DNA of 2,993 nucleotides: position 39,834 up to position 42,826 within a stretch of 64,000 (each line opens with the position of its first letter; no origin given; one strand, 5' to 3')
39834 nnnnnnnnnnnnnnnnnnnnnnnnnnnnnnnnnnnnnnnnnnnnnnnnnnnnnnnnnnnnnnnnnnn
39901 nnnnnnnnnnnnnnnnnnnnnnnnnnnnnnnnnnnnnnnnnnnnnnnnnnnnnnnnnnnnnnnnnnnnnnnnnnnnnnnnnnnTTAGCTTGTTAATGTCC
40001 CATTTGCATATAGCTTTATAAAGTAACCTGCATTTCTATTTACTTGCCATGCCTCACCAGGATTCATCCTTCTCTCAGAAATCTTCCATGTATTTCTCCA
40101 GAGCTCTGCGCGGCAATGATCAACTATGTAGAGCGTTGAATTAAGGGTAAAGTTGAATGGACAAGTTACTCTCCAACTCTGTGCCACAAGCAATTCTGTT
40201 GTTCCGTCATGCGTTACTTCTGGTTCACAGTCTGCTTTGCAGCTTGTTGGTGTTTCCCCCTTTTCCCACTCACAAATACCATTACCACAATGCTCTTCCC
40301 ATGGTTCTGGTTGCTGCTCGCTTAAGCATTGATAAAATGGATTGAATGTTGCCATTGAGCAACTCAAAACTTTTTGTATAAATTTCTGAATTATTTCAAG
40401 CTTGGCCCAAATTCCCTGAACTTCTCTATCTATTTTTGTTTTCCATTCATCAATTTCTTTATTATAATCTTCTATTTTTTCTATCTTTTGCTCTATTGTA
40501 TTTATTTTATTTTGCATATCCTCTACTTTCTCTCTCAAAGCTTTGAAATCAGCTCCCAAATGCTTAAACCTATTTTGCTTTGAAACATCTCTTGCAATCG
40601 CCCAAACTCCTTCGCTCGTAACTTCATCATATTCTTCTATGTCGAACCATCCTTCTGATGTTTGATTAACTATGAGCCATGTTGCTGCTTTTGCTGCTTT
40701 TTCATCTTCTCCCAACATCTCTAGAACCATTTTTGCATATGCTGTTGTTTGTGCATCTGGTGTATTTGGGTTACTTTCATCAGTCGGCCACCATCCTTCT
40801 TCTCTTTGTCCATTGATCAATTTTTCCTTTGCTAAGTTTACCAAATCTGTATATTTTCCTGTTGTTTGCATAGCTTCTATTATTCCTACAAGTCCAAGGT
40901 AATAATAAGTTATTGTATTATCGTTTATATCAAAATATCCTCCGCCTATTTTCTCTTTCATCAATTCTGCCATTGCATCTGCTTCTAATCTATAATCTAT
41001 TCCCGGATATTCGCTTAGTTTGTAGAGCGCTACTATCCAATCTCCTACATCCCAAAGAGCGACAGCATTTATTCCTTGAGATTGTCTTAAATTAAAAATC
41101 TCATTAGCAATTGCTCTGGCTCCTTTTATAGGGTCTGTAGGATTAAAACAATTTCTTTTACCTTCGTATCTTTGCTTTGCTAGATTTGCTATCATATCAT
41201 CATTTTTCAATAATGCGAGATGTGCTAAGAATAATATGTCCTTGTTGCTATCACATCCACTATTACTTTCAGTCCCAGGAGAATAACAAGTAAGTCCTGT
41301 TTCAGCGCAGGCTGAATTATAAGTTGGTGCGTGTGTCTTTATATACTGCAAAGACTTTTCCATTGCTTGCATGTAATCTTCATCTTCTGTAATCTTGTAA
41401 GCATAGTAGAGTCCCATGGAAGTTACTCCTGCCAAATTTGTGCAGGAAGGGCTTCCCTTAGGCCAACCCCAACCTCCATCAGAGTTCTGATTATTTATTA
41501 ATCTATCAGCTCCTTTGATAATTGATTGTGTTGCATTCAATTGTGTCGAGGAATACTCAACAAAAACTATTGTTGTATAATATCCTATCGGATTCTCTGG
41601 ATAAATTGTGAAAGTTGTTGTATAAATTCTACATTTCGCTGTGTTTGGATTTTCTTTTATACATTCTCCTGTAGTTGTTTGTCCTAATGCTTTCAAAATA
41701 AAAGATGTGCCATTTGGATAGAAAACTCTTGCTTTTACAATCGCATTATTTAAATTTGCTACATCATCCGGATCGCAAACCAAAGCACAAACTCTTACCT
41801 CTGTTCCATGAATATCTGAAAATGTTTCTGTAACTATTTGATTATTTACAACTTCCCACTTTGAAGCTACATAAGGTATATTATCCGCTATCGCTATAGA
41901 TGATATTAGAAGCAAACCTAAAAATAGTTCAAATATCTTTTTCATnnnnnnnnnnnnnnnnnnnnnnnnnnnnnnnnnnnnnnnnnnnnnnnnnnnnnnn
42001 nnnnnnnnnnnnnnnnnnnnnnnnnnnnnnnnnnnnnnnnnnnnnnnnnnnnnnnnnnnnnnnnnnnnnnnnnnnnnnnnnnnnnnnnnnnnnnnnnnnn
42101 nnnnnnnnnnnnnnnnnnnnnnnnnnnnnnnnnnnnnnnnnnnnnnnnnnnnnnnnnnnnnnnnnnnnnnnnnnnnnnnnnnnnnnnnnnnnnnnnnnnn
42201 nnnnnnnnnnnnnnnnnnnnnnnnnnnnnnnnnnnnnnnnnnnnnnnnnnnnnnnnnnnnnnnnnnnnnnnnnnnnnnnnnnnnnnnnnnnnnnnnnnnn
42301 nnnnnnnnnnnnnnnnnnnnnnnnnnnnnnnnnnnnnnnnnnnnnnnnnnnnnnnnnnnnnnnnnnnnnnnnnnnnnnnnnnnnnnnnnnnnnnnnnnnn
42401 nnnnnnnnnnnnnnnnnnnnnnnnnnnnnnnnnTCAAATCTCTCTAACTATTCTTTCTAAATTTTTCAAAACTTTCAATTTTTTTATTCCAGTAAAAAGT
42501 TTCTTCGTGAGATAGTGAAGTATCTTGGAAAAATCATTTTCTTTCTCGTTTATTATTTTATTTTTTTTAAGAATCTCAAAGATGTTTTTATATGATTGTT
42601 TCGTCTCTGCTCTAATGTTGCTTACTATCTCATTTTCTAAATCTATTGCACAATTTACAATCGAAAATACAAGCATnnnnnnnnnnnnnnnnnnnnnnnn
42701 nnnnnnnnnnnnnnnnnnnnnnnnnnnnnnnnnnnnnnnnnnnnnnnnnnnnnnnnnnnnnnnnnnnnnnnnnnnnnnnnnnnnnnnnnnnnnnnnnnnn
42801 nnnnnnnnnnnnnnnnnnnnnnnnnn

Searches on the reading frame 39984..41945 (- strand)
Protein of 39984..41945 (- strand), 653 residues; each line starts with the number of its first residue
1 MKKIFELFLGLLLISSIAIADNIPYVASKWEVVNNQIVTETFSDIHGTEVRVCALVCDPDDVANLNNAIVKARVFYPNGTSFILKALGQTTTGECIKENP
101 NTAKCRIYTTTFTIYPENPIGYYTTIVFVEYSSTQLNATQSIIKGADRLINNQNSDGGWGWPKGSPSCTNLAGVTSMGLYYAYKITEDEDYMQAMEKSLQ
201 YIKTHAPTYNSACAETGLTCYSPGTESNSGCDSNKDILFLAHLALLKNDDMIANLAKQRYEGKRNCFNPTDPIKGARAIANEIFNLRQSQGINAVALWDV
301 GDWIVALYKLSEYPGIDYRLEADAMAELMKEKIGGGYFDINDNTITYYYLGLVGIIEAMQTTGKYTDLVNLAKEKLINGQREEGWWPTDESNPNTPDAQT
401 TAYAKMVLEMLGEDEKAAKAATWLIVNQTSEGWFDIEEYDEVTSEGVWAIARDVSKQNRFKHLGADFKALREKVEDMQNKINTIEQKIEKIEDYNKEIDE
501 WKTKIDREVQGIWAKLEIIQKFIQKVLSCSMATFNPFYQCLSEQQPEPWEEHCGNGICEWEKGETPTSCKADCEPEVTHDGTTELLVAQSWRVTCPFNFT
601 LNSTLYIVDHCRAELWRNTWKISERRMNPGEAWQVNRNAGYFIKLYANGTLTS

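Call 13: search_protein_families(library=pfam, proteins=[window:39984-41945:-], max_evalue=0.01)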
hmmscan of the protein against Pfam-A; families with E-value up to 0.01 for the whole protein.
window:39984-41945:- (653 aa): 4 families
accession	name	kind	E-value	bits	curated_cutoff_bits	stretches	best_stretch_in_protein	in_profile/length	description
PF13249.12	SQHop_cyclase_N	-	3e-05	23.8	26.2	0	370-436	2-66/291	Squalene-hopene cyclase N-terminal domain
PF06810.17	Phage_scaffold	-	0.0037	17.7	35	1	454-510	30-84/170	Phage capsid assembly scaffolding protein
PF10046.14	BLOC1_2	-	0.0065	17.3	33.4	0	467-507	53-93/96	Biogenesis of lysosome-related organelles complex-1 subunit 2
PF13243.12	SQHop_cyclase_C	-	0.0091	15.5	26.1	0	124-173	190-240/319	Squalene-hopene cyclase C-terminal domain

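Call 43: find_homologous_proteins(query=window:39984-41945:-, max_evalue=0.00001)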
Query window:39984-41945:- (653 aa): 8 proteins with E <= 0.00001 among 8000 candidates.
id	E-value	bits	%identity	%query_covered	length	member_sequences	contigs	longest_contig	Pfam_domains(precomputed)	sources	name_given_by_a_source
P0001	0.0e+0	1532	100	100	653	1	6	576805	-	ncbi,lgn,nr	ncbi:MAG: hypothetical protein KQA36_00515 [Candidatus Aenigmarchaeota archaeon]|nr:hypothetical pro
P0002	0.0e+0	1339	86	100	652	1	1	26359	-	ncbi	ncbi:MAG: hypothetical protein QXQ40_01690 [Candidatus Aenigmatarchaeota archaeon]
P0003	0.0e+0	1217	78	100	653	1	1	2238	PF13249.13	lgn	-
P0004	2.1e-289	979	64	99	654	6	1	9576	PF13249.13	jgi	jgi:hypothetical protein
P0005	1.5e-150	521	55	69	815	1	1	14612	-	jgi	jgi:hypothetical protein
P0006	7.5e-105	370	47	71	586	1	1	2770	PF13243.13,PF13249.13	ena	-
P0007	5.9e-104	367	46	71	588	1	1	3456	PF13243.13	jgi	jgi:hypothetical protein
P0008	6.6e-100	353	46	64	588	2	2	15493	PF13243.13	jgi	-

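Call 44: find_encoding_contigs(protein=P0004, flank=4000, max_places=3)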
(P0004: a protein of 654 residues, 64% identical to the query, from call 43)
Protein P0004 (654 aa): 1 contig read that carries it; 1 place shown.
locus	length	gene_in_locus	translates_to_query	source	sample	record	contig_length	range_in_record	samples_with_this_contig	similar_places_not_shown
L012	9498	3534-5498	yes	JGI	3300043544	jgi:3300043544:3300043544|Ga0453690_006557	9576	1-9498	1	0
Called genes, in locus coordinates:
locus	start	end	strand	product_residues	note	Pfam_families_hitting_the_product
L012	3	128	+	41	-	?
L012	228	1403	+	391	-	-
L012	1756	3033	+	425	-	PF13173:AAA_14, PF13401:AAA_22 (faint), PF13635:DUF4143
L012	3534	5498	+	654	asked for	PF13249:SQHop_cyclase_N (faint)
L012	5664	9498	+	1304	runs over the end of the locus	?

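Call 45: find_encoding_contigs(protein=P0005, flank=4000, max_places=3)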
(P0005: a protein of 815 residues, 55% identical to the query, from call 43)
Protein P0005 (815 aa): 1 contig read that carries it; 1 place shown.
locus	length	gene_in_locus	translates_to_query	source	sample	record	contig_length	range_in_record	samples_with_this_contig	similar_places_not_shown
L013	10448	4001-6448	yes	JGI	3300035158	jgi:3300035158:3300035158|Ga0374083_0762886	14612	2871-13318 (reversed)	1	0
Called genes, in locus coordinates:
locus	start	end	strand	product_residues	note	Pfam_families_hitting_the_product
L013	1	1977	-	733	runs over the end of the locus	-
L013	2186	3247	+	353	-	-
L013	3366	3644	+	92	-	-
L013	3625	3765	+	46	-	-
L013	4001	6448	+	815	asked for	-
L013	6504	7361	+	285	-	-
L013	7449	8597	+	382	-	PF07705:CARDB (faint), PF11614:FixG_C (faint)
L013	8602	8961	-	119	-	-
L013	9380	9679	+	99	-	-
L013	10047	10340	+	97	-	-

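Call 46: find_encoding_contigs(protein=P0008, flank=4000, max_places=3)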
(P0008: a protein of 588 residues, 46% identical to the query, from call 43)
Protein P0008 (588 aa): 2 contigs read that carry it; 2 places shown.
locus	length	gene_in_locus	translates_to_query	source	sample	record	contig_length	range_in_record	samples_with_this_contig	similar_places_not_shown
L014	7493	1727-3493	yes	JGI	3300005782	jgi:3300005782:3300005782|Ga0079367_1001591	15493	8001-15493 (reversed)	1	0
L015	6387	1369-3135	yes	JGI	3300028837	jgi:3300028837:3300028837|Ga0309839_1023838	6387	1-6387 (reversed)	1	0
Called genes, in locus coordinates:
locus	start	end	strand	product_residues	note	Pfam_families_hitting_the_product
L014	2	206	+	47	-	?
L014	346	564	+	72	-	PF14947:HTH_45, PF25213:HVO_A0261_N (weak)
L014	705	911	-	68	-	-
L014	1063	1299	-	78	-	PF24409:wHTH-PRTase_assc (weak)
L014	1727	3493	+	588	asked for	PF13243:SQHop_cyclase_C (faint)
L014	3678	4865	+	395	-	-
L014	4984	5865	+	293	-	PF07705:CARDB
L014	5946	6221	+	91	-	-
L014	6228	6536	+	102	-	PF03683:UPF0175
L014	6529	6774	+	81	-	-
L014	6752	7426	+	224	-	PF08617:CGI-121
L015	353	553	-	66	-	-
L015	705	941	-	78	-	PF24409:wHTH-PRTase_assc (weak)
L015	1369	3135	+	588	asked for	PF13243:SQHop_cyclase_C (faint)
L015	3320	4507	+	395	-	-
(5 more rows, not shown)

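Call 90: search_solved_structures(query=window:39984-41945:-, max_evalue=1)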
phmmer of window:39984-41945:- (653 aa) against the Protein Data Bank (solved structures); distinct sequences matched with E-value up to 1: 1.
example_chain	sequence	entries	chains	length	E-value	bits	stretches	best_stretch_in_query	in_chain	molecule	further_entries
8qnn_A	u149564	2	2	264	0.7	11.2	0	387-431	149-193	Beta-lactamase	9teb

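Call 91: search_protein_families(library=ncbifam, proteins=[window:39984-41945:-], max_evalue=0.01)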
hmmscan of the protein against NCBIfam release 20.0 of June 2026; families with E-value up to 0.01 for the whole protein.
window:39984-41945:- (653 aa): 6 families
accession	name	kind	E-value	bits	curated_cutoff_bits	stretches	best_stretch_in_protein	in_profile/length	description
NF053823.1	SCO2321_fam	equivalog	3.1e-06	26.3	300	1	140-272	119-249/405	SCO2321 family membrane protein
TIGR04523.1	Mplasa_alph_rch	subfamily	0.00026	19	270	1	455-526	586-657/745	helix-rich protein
NF045487.1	ASRP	equivalog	0.0021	16.7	300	1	461-509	327-375/593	archaea-specific SMC-related protein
NF047515.1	SpiroCoCo_C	equivalog_domain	0.0029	16.8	125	1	454-526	86-161/313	SpiroCoCo family coiled-coil protein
TIGR02168.1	SMC_prok_B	equivalog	0.0039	15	567.35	1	456-539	880-963/1181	chromosome segregation protein SMC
NF033777.1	M_group_A_cterm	equivalog_domain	0.0087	15.7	400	0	455-526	56-126/218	M protein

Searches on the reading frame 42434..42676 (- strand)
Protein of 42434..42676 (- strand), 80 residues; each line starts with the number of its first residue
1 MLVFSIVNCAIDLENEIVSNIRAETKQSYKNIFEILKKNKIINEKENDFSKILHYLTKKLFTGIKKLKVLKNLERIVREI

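Call 13: search_protein_families(library=pfam, proteins=[window:42434-42676:-], max_evalue=0.01)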
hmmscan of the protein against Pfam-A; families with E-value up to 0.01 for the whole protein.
window:42434-42676:- (80 aa): 1 family
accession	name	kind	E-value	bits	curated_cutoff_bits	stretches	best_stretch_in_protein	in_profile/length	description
PF01934.22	HepT-like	-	2.3e-05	24.5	23.5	1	4-47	35-77/120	Ribonuclease HepT-like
